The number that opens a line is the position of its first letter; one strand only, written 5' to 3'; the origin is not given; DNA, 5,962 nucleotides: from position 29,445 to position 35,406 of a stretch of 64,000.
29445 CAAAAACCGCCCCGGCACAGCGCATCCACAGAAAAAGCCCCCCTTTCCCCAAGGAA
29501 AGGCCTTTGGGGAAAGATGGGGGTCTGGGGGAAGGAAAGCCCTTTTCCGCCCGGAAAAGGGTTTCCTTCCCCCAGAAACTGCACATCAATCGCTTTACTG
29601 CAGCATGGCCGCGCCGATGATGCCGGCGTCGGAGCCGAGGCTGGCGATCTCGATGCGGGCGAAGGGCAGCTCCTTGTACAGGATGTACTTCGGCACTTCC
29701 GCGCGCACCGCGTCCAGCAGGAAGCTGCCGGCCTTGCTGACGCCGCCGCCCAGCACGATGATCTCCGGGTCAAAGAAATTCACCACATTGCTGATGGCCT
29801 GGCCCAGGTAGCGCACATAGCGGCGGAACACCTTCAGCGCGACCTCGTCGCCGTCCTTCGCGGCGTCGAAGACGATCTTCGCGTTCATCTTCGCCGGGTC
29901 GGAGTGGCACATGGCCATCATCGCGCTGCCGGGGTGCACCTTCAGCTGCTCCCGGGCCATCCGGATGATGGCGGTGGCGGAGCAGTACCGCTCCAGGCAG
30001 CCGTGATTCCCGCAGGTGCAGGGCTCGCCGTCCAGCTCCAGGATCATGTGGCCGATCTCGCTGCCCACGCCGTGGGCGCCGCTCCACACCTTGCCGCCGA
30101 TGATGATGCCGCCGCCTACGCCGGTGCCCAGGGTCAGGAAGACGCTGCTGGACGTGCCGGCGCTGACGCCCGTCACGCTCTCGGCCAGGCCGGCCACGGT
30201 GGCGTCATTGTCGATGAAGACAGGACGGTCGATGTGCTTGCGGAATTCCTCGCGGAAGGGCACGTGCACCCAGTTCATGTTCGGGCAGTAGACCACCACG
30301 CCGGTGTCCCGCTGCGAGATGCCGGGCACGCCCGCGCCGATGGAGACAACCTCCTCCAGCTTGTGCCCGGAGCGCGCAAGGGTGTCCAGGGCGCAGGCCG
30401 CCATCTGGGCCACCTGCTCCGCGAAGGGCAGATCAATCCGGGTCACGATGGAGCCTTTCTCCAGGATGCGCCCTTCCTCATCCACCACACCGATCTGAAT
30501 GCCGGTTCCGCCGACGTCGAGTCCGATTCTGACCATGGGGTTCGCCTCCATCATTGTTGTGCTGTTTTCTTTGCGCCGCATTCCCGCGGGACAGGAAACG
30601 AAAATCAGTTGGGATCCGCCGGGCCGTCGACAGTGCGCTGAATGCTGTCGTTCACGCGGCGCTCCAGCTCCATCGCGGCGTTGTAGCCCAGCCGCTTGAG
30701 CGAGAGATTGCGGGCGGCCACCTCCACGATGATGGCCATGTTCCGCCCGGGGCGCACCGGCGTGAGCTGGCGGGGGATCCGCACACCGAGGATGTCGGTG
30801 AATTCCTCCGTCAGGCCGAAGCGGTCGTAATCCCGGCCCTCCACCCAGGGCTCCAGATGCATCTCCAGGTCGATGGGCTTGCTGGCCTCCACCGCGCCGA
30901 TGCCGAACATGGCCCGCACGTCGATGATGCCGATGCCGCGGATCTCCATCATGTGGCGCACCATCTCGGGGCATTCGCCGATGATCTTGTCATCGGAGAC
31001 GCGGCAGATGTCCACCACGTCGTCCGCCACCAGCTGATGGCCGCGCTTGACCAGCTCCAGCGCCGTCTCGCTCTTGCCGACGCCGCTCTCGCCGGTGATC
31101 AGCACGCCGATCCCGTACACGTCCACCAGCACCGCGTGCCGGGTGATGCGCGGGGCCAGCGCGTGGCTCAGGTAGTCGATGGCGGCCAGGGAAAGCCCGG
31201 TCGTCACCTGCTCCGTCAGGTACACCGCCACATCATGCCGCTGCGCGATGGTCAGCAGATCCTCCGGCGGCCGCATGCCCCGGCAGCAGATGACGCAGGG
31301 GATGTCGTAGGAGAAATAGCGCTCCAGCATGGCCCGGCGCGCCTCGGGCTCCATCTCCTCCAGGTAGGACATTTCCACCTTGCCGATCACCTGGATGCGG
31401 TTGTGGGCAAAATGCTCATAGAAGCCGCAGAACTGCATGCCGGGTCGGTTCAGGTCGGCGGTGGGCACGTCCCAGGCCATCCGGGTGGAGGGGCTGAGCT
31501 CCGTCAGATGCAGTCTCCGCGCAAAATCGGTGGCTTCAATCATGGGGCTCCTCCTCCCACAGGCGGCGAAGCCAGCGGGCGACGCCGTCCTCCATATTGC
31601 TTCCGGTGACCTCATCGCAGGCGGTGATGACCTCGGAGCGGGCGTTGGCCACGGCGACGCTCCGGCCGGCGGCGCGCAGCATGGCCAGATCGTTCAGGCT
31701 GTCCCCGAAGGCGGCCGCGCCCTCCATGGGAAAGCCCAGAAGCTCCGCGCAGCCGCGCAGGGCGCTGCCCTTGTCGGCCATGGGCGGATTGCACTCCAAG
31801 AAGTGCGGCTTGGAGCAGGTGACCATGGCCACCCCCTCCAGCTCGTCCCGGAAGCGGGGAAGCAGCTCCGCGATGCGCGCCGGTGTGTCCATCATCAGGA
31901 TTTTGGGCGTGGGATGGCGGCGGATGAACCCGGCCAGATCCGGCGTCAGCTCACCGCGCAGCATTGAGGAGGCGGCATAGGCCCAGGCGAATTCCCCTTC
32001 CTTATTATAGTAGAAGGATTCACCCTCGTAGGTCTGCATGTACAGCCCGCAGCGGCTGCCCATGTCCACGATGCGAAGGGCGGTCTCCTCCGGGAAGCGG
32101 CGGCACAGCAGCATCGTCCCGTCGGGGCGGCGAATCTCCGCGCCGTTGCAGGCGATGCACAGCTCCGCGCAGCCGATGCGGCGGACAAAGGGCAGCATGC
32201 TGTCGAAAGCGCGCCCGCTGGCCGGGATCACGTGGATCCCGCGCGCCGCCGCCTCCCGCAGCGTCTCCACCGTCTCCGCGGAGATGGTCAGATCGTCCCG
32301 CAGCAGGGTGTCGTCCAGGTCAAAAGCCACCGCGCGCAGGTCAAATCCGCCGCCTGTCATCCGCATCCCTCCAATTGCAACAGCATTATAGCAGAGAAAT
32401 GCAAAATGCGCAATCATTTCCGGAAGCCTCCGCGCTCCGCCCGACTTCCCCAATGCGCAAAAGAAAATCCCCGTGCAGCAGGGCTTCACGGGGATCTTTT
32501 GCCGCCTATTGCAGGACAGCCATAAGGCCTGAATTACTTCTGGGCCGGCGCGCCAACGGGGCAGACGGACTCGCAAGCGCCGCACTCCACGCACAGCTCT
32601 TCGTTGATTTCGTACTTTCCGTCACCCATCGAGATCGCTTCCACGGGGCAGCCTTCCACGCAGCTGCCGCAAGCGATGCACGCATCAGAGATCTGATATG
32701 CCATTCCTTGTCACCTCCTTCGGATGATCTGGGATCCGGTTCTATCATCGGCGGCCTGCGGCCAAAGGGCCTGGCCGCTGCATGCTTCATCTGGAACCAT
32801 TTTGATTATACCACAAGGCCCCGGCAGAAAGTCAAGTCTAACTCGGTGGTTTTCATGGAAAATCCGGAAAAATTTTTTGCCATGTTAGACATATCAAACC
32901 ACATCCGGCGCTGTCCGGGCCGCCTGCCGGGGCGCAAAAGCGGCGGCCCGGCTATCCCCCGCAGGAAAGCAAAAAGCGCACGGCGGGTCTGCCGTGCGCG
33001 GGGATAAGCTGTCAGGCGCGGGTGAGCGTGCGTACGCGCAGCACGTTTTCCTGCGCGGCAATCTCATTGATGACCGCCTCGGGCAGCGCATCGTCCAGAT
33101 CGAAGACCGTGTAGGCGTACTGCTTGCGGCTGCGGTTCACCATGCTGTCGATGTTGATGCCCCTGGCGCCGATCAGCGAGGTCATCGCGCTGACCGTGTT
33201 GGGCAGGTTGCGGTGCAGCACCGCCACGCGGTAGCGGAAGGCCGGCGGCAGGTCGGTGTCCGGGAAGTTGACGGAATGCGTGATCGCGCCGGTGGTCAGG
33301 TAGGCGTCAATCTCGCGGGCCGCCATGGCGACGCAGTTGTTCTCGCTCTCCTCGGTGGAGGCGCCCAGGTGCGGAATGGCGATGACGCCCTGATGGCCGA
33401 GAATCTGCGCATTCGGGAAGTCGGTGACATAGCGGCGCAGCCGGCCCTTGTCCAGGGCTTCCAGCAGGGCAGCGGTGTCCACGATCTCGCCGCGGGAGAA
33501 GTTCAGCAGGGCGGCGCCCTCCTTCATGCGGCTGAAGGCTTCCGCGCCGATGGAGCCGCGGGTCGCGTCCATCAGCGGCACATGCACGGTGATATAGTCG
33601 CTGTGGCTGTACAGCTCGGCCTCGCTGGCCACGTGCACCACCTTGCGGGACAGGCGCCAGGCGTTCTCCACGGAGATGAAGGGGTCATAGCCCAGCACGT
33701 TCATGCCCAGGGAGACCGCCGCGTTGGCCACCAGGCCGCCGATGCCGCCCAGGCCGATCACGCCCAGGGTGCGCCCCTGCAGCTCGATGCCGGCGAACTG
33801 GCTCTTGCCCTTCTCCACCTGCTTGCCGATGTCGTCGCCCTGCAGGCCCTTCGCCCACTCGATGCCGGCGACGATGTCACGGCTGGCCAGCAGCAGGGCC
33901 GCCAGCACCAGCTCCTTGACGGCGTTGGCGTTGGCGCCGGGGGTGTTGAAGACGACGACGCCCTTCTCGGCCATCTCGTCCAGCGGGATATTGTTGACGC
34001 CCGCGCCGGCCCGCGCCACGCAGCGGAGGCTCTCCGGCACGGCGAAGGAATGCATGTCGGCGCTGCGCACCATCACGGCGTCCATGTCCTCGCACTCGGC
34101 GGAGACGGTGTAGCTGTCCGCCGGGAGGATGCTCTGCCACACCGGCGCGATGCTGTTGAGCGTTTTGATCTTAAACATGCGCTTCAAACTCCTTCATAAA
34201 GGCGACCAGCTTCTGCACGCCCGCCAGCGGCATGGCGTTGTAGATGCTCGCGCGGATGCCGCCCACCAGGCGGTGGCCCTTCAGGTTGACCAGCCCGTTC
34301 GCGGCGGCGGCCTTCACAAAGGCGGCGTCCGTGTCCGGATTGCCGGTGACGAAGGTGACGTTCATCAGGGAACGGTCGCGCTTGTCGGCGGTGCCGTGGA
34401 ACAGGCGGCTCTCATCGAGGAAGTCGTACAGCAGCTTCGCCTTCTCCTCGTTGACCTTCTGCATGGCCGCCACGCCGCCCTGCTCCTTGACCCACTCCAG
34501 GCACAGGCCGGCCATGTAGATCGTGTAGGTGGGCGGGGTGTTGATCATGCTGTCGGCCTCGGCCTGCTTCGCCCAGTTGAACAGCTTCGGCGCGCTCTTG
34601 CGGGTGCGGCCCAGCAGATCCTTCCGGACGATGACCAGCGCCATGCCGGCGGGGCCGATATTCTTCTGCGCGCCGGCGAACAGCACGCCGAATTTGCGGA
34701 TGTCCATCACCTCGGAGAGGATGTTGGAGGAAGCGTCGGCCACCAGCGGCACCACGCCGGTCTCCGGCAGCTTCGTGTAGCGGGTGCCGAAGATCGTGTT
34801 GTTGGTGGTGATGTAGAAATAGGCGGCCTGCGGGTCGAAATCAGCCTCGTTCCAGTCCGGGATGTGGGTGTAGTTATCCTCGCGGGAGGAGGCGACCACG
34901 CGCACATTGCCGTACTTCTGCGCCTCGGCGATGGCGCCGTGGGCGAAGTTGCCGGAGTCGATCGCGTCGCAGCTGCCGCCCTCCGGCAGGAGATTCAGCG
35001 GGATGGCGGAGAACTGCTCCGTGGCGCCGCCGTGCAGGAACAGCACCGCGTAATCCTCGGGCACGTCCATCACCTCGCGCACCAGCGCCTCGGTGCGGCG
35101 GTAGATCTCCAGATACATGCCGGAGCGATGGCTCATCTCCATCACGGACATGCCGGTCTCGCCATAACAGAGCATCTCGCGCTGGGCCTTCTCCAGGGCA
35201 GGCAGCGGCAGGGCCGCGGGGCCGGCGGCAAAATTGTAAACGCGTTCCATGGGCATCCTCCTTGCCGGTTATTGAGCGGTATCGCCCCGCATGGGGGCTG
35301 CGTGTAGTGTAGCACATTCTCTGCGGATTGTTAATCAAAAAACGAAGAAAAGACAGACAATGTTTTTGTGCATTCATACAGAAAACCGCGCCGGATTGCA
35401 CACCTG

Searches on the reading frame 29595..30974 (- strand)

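Call 51: search_protein_families(library=pfam, proteins=[window:29595-30974:-], max_evalue=0.001)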
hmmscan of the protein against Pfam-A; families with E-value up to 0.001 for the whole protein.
window:29595-30974:- (459 aa): 2 families
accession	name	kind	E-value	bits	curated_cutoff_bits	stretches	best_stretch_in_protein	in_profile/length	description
PF00480.26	ROK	-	2.3e-76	257.6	22.9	1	150-458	2-290/294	ROK family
PF01869.26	BcrAD_BadFG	-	2e-05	24.7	31.5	0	150-222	1-75/271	BadF/BadG/BcrA/BcrD ATPase family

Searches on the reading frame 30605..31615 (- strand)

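Call 54: search_protein_families(library=pfam, proteins=[window:30605-31615:-], max_evalue=0.001)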
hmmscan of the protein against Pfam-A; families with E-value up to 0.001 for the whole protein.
window:30605-31615:- (336 aa): 2 families
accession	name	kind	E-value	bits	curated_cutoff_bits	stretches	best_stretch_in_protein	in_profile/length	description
PF07475.17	Hpr_kinase_C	-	2.3e-67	226.2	33.3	1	152-320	2-170/171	HPr Serine kinase C-terminal domain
PF02603.21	Hpr_kinase_N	-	1.3e-34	119.3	24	1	29-149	4-125/125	HPr Serine kinase N terminus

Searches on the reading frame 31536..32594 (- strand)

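Call 54: search_protein_families(library=pfam, proteins=[window:31536-32594:-], max_evalue=0.001)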
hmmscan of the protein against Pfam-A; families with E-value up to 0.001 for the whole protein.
window:31536-32594:- (352 aa): 4 families
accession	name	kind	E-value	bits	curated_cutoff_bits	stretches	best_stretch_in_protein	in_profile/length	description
PF08282.18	Hydrolase_3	-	1.3e-51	176.3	20.9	1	89-342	1-255/255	haloacid dehalogenase-like hydrolase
PF05116.19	S6PP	-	1.4e-11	44.9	20.3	1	257-330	148-221/247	Sucrose-6F-phosphate phosphohydrolase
PF00702.32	Hydrolase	-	6.3e-09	36.9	26.4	1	239-310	132-191/191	haloacid dehalogenase-like hydrolase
PF12710.13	HAD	-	0.00015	22.7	27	0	271-307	150-189/189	haloacid dehalogenase-like hydrolase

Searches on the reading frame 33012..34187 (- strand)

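Call 54: search_protein_families(library=pfam, proteins=[window:33012-34187:-], max_evalue=0.001)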
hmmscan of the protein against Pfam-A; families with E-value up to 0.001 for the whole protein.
window:33012-34187:- (391 aa): 4 families
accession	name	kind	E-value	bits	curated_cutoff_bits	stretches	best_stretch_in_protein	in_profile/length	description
PF02826.25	2-Hacid_dh_C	-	5.9e-39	133.7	25.1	1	117-275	23-178/178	D-isomer specific 2-hydroxyacid dehydrogenase, NAD binding domain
PF00389.36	2-Hacid_dh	-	2.6e-19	69.7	24.6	1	27-307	32-134/134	D-isomer specific 2-hydroxyacid dehydrogenase, catalytic domain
PF03446.21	NAD_binding_2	-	2.2e-05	25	21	1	141-247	2-109/161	NAD binding domain of 6-phosphogluconate dehydrogenase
PF01842.31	ACT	-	0.00053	20.2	27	0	322-379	4-64/66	ACT domain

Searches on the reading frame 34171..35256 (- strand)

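Call 54: search_protein_families(library=pfam, proteins=[window:34171-35256:-], max_evalue=0.001)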
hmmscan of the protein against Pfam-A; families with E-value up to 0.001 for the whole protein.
window:34171-35256:- (361 aa): 1 family
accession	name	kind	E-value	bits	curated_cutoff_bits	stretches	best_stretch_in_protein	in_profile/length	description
PF00266.25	Aminotran_5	-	8.4e-41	140.6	21.5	1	6-350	1-371/371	Aminotransferase class-V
